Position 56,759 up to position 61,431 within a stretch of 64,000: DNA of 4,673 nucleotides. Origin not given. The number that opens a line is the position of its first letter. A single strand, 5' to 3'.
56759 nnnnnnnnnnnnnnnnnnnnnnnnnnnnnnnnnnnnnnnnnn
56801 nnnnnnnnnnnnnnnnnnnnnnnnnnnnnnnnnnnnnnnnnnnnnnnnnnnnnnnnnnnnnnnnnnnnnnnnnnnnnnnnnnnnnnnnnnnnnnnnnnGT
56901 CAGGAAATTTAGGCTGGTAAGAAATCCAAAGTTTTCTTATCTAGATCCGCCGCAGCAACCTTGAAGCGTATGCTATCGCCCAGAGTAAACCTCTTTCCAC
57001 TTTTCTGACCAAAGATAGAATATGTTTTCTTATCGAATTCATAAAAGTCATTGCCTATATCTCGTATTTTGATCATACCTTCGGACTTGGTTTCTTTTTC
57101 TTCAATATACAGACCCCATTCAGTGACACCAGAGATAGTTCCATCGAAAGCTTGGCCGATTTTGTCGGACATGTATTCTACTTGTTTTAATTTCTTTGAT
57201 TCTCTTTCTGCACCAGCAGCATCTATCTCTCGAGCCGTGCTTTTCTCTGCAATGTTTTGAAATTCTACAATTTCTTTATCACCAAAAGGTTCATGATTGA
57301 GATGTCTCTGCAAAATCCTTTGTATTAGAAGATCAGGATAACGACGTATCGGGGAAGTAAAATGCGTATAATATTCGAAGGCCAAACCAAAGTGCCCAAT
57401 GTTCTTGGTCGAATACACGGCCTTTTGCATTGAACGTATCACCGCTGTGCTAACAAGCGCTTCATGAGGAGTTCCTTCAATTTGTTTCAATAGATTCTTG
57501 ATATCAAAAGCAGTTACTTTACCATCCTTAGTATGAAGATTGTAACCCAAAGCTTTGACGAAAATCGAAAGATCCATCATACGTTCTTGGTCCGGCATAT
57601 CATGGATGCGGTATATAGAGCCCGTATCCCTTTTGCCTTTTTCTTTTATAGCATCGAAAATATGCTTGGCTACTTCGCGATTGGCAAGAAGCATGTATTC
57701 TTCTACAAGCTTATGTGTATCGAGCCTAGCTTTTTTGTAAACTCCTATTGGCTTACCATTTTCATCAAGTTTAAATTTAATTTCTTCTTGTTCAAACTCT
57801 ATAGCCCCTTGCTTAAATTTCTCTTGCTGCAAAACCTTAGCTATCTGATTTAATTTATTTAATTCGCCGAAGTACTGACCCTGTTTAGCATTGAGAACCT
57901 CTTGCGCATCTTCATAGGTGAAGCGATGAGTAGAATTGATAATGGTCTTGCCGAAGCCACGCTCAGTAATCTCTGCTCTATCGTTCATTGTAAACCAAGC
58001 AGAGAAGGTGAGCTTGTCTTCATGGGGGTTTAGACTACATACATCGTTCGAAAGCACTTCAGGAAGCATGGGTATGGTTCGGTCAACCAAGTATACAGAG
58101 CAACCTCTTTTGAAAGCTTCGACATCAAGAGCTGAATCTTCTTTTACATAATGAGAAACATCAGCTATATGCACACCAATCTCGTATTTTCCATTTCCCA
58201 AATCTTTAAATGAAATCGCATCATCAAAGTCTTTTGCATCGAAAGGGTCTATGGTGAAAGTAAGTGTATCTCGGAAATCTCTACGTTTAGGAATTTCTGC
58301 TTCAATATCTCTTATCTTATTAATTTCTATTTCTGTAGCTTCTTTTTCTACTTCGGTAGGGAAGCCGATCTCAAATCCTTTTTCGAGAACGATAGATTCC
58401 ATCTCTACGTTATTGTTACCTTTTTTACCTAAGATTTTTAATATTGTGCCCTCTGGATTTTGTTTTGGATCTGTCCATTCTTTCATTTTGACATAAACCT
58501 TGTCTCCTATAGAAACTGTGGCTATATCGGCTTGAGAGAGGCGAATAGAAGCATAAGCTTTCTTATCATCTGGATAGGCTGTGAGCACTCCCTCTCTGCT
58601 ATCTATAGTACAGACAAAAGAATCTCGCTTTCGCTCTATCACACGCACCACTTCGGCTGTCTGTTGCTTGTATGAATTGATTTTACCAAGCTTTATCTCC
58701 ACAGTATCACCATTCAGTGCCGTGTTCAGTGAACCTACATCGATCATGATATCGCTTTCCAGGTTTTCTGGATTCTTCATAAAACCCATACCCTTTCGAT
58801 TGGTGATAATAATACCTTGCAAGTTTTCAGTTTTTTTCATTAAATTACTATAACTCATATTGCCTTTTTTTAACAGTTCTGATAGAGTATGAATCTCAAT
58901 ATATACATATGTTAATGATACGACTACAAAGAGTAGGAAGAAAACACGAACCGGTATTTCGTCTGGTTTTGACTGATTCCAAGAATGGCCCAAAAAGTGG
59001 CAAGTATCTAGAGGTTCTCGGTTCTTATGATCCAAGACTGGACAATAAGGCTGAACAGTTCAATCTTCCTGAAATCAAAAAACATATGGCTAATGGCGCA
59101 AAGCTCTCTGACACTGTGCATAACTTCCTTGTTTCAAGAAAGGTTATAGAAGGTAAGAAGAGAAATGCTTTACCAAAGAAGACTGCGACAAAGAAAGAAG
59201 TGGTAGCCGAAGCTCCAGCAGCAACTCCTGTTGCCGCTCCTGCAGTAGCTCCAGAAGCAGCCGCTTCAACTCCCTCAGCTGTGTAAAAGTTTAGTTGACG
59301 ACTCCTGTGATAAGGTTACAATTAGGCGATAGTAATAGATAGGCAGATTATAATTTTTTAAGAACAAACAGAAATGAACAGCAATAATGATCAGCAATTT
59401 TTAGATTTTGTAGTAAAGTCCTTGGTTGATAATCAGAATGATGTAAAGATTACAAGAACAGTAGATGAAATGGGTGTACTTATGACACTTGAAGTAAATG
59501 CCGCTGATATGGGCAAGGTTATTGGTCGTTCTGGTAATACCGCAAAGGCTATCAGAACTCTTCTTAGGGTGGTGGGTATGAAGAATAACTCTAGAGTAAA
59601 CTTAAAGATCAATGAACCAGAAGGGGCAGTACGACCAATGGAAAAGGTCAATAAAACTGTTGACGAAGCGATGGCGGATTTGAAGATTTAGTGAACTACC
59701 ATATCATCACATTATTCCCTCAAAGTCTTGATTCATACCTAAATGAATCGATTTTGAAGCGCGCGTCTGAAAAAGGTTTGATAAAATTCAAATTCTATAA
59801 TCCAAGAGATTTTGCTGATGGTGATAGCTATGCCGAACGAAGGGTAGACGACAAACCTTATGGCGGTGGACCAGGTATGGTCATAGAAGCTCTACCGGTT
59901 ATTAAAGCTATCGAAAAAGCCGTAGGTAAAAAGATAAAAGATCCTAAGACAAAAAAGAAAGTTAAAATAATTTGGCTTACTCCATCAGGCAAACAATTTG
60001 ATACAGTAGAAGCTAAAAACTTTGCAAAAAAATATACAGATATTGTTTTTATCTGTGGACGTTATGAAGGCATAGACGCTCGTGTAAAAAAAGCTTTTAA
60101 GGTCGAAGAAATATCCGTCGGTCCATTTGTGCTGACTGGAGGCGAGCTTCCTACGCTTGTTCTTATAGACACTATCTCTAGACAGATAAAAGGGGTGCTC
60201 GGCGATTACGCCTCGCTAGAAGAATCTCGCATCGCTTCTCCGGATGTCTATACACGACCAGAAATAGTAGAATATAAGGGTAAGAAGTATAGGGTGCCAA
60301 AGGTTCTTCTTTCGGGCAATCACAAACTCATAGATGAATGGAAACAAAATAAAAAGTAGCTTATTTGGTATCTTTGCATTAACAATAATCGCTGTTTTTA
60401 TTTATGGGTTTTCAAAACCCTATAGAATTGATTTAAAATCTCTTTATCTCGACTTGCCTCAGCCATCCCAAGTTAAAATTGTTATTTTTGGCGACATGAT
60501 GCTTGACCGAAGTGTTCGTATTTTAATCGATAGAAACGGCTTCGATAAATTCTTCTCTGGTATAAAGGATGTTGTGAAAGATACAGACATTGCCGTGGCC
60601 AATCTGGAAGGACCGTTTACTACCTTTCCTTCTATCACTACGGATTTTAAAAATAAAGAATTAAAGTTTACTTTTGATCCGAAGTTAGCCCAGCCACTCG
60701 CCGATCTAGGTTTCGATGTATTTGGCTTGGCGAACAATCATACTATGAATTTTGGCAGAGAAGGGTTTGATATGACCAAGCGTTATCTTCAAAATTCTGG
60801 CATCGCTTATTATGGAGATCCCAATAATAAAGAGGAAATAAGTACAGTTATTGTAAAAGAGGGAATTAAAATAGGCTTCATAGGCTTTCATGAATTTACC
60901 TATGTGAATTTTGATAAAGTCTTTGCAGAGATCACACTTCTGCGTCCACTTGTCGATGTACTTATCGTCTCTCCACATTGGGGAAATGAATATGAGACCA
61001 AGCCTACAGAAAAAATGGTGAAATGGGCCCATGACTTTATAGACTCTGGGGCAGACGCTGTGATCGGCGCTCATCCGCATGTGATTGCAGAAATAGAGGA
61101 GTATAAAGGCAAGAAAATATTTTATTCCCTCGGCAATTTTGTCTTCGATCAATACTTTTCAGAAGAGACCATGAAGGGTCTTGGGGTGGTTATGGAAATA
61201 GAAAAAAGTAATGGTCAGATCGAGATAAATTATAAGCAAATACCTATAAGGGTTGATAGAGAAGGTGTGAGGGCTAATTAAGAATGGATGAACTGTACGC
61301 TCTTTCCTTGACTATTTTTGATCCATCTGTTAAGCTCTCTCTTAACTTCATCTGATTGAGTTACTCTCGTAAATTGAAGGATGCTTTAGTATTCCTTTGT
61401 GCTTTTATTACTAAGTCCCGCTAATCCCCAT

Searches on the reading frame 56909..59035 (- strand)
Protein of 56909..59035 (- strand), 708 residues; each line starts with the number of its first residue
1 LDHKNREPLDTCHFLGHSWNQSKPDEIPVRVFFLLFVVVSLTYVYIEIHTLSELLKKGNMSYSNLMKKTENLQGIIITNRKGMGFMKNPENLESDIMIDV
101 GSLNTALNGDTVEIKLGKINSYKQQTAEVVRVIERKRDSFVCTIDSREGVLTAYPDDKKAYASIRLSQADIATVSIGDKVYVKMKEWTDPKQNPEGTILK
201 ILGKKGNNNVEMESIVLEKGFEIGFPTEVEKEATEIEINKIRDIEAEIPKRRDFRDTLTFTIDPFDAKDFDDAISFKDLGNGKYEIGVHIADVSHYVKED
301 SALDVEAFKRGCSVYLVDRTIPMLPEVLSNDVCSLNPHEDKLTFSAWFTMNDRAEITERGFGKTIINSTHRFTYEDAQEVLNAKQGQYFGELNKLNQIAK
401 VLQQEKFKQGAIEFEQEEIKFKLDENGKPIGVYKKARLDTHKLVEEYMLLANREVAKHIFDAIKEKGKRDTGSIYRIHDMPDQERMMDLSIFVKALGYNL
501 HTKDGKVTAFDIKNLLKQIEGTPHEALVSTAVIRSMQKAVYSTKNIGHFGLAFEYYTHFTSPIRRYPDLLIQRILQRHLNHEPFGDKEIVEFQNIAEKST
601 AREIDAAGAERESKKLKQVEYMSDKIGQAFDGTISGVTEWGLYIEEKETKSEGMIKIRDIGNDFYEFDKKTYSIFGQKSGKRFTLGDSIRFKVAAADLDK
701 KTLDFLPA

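Call 71: search_protein_families(library=pfam, proteins=[window:56909-59035:-], max_evalue=0.05)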
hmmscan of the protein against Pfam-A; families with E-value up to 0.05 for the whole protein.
window:56909-59035:- (708 aa): 5 families
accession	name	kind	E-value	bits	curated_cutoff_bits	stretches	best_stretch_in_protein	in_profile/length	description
PF00773.25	RNB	-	2.2e-108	362.8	29.3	1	251-580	1-325/326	RNB domain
PF17876.7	CSD2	-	1.9e-19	70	26.2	1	155-226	4-74/74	Cold shock domain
PF08206.17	OB_RNB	-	1.9e-12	47.1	24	1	74-132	1-58/58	Ribonuclease B OB domain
PF17849.7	OB_Dis3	-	2.1e-07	31.3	22.8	1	179-219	36-76/77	Dis3-like cold-shock domain 2 (CSD2)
PF00575.29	S1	-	1.3e-06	29.2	22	1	624-704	2-70/74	S1 RNA binding domain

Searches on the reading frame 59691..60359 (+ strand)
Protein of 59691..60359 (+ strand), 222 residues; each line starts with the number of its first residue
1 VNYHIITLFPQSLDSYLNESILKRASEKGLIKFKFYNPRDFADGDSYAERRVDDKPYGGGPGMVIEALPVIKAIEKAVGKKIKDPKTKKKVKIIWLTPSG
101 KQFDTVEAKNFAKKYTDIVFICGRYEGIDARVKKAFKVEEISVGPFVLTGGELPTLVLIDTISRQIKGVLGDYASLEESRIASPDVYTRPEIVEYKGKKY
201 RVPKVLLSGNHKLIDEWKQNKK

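Call 71: search_protein_families(library=pfam, proteins=[window:59691-60359:+], max_evalue=0.05)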
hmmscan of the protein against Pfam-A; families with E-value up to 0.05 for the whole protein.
window:59691-60359:+ (222 aa): 1 family
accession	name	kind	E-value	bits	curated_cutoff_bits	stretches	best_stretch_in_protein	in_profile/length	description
PF01746.26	tRNA_m1G_MT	-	5.2e-37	127.9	27.3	1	23-221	2-185/195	tRNA (Guanine-1)-methyltransferase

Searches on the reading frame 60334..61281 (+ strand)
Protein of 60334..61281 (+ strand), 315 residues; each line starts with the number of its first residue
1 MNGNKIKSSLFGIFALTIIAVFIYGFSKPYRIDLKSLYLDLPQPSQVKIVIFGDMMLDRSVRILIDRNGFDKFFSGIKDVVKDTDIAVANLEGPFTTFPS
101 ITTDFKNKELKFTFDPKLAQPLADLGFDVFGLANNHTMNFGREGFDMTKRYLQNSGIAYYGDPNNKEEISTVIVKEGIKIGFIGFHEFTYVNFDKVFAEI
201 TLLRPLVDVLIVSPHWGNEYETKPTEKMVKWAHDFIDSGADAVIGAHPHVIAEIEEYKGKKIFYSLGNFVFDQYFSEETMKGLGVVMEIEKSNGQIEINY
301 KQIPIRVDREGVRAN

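Call 71: search_protein_families(library=pfam, proteins=[window:60334-61281:+], max_evalue=0.05)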
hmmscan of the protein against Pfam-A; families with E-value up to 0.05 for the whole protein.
window:60334-61281:+ (315 aa): 1 family
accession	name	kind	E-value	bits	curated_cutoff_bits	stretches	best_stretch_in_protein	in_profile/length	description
PF09587.15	PGA_cap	-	2.2e-57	194.9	27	1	48-273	1-255/255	Bacterial capsule synthesis protein PGA_cap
